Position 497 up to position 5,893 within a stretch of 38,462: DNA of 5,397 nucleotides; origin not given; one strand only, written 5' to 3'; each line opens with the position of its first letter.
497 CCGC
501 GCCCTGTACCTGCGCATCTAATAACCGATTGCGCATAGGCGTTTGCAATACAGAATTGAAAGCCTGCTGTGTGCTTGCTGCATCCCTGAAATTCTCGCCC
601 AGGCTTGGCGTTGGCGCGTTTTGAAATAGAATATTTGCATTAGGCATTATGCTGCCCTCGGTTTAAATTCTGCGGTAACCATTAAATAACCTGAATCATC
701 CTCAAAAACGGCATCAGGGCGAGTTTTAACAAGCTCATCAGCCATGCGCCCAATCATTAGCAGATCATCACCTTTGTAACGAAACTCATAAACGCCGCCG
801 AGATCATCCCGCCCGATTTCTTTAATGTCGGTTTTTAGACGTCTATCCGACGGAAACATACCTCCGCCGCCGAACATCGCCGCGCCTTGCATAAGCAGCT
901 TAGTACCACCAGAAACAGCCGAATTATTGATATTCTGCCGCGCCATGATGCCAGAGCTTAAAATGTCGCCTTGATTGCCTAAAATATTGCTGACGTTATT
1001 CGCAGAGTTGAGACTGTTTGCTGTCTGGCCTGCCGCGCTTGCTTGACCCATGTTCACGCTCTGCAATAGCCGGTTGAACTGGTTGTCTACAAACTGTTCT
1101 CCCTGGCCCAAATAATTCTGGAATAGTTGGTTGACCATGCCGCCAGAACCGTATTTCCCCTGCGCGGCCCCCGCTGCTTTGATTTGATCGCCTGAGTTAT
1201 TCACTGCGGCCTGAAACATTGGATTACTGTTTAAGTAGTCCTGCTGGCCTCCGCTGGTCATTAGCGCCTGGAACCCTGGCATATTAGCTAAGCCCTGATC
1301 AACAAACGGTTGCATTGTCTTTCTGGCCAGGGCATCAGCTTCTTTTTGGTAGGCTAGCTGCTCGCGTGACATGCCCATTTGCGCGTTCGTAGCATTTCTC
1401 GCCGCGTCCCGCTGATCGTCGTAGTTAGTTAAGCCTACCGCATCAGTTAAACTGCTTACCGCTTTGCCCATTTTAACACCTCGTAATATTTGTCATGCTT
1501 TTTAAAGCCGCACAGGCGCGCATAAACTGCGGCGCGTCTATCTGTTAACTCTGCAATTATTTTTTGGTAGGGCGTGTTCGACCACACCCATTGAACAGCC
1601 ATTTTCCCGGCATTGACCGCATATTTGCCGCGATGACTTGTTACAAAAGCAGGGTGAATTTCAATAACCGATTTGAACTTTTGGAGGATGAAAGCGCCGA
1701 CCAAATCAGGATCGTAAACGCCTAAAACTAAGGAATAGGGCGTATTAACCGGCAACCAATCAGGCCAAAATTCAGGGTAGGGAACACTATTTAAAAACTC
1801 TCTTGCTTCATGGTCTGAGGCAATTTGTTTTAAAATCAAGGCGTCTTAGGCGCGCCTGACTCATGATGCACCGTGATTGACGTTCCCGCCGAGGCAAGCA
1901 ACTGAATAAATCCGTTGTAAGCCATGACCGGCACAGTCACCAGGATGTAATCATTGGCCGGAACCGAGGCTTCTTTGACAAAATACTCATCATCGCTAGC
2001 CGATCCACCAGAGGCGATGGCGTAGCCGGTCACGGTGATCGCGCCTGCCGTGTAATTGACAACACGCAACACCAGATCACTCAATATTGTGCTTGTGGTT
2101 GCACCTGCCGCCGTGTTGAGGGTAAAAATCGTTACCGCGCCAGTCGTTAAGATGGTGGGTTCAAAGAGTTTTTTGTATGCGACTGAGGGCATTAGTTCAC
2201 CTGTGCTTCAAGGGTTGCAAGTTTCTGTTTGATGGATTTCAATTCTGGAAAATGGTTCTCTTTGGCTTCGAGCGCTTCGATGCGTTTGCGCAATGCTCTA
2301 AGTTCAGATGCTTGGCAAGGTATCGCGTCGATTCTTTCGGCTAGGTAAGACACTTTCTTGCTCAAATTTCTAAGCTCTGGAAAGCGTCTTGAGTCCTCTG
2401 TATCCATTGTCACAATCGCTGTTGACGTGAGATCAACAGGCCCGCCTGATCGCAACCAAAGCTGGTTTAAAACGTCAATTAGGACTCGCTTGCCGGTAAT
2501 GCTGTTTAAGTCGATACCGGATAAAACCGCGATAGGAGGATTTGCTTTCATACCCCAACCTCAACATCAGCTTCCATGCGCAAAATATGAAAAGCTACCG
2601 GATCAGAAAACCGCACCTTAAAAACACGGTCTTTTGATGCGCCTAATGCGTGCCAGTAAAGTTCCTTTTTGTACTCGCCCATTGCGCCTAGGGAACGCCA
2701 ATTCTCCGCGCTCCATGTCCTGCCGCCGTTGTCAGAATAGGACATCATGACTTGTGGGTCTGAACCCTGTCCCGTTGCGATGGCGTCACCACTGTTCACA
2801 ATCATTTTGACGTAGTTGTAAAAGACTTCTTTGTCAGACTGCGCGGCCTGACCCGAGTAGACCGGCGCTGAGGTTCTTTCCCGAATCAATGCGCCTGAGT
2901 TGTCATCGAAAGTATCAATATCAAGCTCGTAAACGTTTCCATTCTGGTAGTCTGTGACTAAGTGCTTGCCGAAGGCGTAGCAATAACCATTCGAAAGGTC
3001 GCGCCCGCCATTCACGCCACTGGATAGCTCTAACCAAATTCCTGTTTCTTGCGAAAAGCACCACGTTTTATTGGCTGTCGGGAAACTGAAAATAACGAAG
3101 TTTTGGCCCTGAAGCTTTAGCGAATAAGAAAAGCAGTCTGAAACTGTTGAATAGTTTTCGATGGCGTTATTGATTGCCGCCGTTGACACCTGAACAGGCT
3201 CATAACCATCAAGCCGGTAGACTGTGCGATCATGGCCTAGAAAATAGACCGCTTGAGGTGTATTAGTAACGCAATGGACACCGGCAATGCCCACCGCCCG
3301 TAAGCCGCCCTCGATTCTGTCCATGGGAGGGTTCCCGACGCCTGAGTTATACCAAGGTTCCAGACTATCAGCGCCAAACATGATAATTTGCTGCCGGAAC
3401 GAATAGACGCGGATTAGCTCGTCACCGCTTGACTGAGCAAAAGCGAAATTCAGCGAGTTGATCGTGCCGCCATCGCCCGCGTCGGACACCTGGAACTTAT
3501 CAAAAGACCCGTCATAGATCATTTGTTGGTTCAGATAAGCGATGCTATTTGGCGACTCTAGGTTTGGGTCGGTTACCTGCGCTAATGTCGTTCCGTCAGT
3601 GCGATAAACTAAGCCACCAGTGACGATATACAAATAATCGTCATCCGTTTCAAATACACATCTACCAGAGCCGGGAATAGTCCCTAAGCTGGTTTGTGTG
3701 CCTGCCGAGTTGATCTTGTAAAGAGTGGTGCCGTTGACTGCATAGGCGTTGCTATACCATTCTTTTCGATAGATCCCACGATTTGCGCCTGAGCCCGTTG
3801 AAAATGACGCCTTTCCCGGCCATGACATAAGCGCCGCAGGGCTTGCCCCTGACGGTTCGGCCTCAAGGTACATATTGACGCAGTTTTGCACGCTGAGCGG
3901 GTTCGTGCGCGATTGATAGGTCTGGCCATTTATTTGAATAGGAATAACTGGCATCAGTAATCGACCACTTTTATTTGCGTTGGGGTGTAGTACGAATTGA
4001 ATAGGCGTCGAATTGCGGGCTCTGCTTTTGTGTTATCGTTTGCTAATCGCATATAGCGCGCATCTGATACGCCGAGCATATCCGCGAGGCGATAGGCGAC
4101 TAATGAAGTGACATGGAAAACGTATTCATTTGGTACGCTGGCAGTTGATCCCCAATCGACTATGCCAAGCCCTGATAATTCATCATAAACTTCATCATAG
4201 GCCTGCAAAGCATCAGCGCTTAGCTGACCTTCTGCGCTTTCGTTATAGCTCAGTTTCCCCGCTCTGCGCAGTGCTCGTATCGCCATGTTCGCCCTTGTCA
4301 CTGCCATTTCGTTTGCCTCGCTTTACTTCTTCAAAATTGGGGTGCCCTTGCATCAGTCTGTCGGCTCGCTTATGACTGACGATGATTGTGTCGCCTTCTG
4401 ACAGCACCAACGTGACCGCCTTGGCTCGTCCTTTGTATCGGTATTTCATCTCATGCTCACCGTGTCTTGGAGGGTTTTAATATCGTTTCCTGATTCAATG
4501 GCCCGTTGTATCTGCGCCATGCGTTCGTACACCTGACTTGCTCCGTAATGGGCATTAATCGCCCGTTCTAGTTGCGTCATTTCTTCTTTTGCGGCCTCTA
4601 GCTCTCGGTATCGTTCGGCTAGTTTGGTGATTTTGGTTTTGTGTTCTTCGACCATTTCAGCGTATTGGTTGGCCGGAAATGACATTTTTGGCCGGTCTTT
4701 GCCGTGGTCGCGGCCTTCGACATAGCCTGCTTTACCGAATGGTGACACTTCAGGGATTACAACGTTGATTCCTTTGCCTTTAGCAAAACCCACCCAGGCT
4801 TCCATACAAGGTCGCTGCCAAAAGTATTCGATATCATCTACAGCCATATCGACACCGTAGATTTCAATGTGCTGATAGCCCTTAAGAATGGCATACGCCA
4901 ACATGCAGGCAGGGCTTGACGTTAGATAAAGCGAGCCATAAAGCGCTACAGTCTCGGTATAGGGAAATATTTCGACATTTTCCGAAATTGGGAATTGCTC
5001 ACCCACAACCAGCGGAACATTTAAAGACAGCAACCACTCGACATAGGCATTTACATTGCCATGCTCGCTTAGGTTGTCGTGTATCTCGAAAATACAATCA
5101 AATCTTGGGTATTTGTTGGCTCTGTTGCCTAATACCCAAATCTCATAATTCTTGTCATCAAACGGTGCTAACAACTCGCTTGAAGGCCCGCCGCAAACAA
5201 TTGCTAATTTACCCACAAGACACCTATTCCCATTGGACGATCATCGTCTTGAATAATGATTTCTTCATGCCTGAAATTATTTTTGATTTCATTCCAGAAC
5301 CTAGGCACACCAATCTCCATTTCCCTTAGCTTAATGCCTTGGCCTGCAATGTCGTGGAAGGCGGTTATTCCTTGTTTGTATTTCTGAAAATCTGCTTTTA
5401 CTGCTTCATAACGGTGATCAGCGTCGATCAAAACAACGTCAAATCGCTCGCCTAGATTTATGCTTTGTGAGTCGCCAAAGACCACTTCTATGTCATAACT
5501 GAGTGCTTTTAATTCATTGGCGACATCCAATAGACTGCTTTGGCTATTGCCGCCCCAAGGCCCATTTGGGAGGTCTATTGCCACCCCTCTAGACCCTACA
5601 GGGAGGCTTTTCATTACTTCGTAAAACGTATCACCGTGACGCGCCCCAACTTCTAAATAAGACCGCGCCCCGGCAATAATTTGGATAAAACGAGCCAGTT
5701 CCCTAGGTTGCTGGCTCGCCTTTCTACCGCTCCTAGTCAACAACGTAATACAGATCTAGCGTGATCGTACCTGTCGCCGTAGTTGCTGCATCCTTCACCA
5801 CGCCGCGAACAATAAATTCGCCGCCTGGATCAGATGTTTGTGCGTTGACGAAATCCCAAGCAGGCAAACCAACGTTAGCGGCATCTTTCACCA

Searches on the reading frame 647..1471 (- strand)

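Call 52: search_protein_families(library=pfam, proteins=[window:647-1471:-], max_evalue=0.001)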
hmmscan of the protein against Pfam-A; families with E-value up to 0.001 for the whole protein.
window:647-1471:- (274 aa): 2 families
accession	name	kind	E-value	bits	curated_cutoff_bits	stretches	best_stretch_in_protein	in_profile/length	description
PF25688.1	P22_gp7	-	2e-07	31.5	28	1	45-199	49-205/230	Bacteriophage P22 DNA ejection protein gp7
PF13884.11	Peptidase_S74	-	0.00029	21.5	22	1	208-255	1-57/58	Chaperone of endosialidase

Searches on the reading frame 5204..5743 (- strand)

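Call 107: search_protein_families(library=pfam, proteins=[window:5204-5743:-], max_evalue=0.001)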
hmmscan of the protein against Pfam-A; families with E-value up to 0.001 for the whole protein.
window:5204-5743:- (179 aa): 1 family
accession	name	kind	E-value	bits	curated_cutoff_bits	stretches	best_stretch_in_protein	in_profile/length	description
PF13578.12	Methyltransf_24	-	3.9e-05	24.9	26.3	1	30-124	1-92/105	Methyltransferase domain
